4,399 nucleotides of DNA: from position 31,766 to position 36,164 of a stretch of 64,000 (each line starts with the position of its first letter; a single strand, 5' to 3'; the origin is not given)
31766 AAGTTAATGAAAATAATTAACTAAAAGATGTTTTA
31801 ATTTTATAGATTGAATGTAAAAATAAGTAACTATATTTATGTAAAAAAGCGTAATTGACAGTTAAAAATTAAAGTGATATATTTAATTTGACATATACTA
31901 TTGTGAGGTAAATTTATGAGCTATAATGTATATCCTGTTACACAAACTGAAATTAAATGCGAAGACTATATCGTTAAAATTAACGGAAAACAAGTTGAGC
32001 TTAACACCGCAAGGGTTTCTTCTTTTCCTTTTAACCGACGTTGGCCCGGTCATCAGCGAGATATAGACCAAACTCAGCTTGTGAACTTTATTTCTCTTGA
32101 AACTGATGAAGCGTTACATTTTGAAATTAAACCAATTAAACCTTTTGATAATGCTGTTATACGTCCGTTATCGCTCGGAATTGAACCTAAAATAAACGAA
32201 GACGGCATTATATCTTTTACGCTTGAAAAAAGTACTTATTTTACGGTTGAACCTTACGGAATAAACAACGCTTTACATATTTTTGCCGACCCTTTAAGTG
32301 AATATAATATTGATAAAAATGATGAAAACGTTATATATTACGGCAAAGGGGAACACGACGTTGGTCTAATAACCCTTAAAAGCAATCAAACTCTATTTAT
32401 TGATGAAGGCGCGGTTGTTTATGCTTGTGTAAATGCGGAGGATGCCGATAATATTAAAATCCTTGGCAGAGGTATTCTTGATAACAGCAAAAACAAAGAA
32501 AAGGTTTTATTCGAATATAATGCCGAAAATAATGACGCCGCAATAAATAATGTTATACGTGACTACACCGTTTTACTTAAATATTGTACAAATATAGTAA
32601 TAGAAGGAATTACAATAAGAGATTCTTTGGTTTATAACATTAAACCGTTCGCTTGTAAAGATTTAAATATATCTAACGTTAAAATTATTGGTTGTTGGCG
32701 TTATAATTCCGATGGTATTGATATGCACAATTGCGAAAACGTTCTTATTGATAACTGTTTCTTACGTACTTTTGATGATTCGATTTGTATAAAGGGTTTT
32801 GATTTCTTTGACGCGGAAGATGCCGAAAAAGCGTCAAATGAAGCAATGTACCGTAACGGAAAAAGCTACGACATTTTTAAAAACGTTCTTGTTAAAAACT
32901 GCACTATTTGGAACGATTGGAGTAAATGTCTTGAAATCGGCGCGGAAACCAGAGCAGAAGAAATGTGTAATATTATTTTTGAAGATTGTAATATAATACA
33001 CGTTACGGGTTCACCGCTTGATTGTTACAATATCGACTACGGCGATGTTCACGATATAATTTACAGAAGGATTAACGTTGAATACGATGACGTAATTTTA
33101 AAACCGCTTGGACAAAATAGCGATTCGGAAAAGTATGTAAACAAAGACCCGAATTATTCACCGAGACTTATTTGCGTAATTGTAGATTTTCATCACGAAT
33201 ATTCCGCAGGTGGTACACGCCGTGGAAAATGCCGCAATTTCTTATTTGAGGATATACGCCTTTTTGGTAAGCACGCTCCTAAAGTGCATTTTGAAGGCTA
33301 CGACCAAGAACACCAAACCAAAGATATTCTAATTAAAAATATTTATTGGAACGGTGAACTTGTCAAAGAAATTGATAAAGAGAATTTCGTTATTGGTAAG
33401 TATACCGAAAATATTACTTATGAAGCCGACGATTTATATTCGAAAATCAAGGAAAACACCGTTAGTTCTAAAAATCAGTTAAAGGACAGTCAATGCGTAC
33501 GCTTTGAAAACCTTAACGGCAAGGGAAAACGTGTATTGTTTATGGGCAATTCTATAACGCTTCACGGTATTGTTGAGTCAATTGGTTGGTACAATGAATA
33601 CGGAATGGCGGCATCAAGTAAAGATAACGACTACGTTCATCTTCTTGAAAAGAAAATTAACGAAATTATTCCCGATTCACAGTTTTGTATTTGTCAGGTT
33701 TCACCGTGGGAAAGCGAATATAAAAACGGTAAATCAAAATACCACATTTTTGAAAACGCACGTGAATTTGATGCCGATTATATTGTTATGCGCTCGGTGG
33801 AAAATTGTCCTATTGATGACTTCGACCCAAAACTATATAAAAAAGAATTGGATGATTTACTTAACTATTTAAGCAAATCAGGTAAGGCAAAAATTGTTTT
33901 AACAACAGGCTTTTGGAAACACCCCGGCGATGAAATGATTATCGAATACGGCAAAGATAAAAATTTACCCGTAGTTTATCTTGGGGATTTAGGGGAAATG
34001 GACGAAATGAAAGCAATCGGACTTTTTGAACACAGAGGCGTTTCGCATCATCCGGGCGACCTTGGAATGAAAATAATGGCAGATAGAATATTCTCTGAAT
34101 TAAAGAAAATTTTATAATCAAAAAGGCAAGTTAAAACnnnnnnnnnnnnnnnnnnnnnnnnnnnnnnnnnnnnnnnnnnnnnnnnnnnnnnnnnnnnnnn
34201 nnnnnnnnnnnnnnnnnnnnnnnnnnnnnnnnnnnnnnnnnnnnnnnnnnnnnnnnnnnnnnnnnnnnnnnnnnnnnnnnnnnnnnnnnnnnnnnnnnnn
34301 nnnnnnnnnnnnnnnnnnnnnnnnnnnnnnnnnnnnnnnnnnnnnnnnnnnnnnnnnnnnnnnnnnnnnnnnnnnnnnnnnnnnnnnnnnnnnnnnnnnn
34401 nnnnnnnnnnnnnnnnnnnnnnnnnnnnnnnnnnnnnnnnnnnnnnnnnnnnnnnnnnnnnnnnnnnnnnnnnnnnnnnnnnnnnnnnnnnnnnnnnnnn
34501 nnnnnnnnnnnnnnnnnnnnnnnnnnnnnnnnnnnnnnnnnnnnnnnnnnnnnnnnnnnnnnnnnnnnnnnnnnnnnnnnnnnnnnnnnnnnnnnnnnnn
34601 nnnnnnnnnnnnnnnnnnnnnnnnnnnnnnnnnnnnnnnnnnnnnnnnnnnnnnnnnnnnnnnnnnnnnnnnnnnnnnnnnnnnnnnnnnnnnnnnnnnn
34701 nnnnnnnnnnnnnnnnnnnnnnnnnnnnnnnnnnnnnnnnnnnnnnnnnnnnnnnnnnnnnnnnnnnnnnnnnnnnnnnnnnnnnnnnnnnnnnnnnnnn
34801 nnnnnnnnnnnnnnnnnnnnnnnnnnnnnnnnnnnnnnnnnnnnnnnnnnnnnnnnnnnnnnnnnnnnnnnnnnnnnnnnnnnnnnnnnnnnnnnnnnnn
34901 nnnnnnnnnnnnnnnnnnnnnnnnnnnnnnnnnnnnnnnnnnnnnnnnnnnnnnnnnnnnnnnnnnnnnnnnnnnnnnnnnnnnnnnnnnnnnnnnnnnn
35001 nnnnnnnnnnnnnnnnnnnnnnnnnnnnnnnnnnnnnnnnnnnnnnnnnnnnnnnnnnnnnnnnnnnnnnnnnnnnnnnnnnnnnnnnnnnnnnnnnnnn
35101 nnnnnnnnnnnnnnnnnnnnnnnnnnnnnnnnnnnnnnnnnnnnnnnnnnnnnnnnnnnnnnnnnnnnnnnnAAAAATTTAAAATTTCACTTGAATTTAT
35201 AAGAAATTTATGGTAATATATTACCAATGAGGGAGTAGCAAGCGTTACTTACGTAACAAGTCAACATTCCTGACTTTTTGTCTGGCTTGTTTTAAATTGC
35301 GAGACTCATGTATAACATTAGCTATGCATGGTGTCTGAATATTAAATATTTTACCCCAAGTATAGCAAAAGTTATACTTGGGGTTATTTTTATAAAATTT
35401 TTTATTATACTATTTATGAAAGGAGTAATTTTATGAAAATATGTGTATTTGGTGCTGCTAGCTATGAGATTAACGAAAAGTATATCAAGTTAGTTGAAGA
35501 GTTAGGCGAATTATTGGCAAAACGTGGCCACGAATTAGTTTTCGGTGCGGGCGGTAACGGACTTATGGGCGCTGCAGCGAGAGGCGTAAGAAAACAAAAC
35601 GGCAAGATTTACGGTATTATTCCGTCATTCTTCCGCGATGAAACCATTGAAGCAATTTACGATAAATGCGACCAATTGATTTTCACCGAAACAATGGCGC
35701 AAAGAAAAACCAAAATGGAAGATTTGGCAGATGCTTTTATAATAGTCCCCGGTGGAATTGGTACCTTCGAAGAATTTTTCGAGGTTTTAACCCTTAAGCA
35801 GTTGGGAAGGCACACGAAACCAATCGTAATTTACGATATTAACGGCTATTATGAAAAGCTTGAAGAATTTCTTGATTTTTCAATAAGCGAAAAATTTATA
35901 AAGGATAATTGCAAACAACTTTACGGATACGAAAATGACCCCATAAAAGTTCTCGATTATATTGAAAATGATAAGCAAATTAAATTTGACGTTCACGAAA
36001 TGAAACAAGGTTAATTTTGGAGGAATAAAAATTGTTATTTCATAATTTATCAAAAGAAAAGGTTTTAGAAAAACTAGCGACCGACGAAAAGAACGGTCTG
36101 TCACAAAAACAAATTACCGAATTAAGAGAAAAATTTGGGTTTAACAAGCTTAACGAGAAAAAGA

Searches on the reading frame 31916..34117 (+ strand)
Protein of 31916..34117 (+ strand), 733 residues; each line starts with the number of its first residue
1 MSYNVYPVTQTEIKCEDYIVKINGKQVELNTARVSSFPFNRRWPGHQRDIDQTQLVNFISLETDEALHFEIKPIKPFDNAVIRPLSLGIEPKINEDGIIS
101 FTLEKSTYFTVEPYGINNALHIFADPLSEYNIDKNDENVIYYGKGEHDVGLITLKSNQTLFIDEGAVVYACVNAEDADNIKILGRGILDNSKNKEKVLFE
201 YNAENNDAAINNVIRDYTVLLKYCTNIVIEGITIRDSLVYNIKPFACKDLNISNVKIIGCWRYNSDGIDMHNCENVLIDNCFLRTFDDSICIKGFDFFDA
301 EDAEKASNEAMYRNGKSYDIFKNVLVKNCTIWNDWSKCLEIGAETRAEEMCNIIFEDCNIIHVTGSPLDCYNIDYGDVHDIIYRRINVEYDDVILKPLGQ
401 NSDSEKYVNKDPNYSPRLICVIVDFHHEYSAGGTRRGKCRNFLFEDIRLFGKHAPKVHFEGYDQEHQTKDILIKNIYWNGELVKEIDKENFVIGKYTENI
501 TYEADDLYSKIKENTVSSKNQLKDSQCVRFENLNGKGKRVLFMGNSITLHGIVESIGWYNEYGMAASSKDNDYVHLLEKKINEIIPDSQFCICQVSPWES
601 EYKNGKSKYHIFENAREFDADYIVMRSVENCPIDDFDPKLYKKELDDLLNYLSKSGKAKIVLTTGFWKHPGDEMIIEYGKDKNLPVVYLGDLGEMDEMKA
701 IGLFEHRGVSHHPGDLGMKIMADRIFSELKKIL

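Call 9: search_protein_families(library=pfam, proteins=[window:31916-34117:+], max_evalue=0.01)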
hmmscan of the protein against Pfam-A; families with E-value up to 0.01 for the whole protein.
window:31916-34117:+ (733 aa): 1 family
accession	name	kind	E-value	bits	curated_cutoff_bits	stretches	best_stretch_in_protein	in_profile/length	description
PF00295.23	Glyco_hydro_28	-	6.4e-11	42.4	22.9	1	152-296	33-172/324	Glycosyl hydrolases family 28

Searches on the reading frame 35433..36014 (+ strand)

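Call 27: search_protein_families(library=pfam, proteins=[window:35433-36014:+], max_evalue=0.0001)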
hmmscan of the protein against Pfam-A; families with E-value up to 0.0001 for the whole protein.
window:35433-36014:+ (193 aa): 2 families
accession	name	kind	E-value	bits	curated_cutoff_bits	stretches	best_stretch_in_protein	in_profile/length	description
PF03641.19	Lysine_decarbox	-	4.7e-38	130.8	27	1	45-176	1-130/131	Possible lysine decarboxylase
PF18306.6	LDcluster4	-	4.1e-20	72.4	26.3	1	2-121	3-116/151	SLOG cluster4 family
